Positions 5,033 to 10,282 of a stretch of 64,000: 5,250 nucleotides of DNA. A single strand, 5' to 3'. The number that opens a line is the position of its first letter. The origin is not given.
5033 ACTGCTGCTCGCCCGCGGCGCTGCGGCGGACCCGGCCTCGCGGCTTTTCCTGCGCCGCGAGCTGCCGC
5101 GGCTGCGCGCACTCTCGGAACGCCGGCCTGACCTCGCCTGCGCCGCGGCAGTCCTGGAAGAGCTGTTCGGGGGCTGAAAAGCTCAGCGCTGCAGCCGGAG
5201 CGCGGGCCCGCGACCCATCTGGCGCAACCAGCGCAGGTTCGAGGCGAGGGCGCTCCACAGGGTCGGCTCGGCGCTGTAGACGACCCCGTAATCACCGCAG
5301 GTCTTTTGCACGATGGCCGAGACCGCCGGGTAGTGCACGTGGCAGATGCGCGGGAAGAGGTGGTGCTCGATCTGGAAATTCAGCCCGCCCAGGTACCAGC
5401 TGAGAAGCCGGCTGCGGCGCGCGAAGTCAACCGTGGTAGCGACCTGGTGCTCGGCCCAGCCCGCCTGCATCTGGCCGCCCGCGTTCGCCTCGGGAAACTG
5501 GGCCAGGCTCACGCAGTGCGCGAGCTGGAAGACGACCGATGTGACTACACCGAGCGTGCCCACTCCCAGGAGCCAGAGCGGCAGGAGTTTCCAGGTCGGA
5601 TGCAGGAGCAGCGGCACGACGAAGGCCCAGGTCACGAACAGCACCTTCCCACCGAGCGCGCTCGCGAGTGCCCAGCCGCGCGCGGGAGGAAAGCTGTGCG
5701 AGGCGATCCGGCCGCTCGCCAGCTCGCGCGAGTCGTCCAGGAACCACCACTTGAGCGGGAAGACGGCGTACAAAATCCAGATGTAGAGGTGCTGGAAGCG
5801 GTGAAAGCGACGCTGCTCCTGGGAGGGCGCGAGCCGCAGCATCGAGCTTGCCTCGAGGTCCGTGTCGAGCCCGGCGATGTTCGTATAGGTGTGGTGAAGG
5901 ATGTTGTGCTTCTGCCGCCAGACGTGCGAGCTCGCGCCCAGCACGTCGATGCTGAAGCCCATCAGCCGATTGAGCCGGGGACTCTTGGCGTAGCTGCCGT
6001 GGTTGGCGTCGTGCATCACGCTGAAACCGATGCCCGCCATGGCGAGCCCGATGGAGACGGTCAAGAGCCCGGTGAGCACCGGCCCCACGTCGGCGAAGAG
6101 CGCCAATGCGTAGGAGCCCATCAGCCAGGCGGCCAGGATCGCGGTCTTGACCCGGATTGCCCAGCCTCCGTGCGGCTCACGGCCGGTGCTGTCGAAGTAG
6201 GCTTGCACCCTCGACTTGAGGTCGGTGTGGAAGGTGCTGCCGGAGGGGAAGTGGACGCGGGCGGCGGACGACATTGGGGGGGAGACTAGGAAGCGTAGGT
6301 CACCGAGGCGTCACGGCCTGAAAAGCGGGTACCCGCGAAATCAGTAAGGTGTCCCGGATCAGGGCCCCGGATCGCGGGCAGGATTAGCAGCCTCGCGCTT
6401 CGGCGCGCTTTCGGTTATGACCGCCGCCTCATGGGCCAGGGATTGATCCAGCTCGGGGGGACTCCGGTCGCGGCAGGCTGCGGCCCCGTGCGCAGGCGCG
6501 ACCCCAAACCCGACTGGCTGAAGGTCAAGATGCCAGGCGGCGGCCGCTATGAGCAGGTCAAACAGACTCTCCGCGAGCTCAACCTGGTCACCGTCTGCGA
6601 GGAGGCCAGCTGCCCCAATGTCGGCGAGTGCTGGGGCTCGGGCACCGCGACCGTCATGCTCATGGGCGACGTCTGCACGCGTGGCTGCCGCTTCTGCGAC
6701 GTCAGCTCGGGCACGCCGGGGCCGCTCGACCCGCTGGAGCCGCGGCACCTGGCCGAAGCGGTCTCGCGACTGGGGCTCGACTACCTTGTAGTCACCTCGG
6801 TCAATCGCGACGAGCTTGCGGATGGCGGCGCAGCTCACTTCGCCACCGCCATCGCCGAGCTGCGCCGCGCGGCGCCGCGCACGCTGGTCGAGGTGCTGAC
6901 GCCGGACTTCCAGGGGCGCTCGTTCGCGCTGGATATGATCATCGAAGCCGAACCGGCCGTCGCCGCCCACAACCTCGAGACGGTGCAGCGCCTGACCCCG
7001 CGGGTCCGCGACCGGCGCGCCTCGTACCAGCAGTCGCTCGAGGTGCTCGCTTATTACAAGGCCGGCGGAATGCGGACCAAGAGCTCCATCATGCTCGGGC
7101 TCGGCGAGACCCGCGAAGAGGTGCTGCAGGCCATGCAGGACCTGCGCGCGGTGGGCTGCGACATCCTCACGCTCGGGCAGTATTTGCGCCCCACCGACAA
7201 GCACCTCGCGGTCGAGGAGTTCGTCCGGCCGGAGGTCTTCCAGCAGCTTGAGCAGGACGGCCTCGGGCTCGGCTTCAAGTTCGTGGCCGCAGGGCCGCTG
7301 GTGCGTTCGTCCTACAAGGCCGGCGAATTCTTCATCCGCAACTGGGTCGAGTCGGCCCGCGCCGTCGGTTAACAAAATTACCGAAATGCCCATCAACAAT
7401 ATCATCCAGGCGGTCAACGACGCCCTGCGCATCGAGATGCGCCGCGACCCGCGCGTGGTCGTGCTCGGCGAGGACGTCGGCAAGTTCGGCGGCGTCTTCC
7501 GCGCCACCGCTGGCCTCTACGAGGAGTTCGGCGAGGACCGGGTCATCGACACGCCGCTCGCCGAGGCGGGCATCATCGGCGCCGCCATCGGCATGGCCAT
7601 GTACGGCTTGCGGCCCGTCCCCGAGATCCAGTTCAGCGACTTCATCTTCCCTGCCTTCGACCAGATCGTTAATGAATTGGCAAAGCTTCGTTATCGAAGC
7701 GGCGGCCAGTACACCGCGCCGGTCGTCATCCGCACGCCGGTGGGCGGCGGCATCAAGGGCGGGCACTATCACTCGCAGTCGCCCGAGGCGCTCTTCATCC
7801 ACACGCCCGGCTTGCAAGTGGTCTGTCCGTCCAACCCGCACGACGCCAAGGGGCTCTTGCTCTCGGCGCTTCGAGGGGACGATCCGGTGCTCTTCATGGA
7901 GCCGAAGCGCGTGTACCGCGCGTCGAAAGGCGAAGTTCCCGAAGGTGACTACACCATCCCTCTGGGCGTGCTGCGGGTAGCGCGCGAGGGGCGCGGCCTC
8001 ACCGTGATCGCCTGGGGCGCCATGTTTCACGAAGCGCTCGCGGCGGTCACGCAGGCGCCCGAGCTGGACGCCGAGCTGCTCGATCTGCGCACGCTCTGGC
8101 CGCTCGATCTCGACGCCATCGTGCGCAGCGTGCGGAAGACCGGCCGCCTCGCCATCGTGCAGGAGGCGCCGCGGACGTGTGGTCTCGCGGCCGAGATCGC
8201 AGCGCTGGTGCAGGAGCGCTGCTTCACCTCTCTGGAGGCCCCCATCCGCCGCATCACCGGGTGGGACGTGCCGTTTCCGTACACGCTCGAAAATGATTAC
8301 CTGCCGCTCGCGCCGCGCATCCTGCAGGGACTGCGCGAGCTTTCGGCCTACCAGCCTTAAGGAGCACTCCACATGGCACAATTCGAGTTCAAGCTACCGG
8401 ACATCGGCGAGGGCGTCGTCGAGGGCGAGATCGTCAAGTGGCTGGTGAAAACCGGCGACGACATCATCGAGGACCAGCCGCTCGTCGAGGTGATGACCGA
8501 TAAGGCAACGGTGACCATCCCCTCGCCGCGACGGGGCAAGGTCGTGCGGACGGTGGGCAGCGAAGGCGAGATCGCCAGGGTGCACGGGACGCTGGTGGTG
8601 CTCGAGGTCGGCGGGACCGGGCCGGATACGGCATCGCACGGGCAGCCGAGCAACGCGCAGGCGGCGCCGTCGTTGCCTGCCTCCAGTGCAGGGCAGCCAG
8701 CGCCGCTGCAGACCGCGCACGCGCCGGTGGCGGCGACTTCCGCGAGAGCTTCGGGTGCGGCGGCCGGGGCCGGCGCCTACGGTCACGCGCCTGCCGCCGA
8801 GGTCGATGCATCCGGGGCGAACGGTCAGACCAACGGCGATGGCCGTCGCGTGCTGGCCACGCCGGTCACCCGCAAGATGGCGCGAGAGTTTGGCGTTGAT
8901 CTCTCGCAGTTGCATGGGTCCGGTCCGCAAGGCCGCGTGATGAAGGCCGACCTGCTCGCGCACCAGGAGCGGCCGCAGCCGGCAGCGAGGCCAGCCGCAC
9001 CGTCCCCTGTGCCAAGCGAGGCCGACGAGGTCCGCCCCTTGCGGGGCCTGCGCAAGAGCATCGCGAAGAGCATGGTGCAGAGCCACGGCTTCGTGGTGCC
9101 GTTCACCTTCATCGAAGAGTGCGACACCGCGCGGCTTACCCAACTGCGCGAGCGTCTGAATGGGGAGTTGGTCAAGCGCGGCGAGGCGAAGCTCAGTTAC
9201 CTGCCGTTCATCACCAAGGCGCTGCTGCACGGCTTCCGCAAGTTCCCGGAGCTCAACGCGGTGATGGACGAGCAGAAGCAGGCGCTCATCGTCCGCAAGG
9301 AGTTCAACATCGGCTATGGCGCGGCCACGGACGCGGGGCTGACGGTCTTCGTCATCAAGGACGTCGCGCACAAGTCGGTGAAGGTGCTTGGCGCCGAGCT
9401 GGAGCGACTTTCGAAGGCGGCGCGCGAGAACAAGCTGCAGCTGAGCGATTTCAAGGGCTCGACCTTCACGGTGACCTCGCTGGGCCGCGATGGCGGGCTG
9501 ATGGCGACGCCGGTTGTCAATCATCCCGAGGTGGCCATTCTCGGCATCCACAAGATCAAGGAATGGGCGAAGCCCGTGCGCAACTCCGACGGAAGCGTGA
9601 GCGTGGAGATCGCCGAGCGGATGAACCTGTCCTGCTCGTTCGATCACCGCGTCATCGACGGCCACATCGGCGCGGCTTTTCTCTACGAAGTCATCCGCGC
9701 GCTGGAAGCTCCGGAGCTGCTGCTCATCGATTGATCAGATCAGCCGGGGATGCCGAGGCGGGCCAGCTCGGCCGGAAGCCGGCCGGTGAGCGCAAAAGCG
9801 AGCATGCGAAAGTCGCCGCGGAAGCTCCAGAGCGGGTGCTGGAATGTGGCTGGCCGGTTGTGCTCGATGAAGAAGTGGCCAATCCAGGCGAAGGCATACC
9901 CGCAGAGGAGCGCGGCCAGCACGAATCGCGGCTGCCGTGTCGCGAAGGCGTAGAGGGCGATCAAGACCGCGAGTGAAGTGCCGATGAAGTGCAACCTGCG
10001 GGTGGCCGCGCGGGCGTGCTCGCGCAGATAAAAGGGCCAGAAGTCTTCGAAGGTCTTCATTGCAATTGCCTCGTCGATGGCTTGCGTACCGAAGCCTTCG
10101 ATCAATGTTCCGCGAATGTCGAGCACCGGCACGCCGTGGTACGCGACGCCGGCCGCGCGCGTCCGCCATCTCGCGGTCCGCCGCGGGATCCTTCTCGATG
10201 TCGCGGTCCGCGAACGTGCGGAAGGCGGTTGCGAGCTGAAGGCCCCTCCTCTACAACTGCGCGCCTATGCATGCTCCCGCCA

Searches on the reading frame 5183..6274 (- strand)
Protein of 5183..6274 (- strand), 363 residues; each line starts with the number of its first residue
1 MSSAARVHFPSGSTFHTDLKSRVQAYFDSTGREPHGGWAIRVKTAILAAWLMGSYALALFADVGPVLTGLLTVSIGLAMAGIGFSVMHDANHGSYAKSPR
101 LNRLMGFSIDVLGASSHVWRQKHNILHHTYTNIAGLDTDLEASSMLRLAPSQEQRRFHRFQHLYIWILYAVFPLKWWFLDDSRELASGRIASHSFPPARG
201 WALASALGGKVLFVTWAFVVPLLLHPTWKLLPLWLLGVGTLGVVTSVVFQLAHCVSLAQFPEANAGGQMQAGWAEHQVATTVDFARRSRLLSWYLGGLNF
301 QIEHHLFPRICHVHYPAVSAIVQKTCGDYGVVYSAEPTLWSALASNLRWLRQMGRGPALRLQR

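Call 62: search_protein_families(library=pfam, proteins=[window:5183-6274:-], max_evalue=0.00001)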
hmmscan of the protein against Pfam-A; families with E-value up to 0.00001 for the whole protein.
window:5183-6274:- (363 aa): 1 family
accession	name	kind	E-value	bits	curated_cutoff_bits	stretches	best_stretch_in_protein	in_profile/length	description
PF00487.30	FA_desaturase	-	1.3e-34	120.6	29.7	1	68-335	5-251/253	Fatty acid desaturase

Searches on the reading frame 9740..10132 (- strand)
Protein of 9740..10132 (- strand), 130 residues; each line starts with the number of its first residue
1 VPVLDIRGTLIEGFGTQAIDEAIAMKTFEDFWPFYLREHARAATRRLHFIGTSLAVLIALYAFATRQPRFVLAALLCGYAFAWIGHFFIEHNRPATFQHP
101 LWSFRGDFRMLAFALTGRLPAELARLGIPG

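Call 63: search_protein_families(library=pfam, proteins=[window:9740-10132:-], max_evalue=0.00001)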
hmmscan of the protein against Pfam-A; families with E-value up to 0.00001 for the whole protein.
window:9740-10132:- (130 aa): 1 family
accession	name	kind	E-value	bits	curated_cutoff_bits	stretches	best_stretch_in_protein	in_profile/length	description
PF06127.16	Mpo1-like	-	4.5e-37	126.5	24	1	25-119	1-95/95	2-hydroxy-palmitic acid dioxygenase Mpo1-like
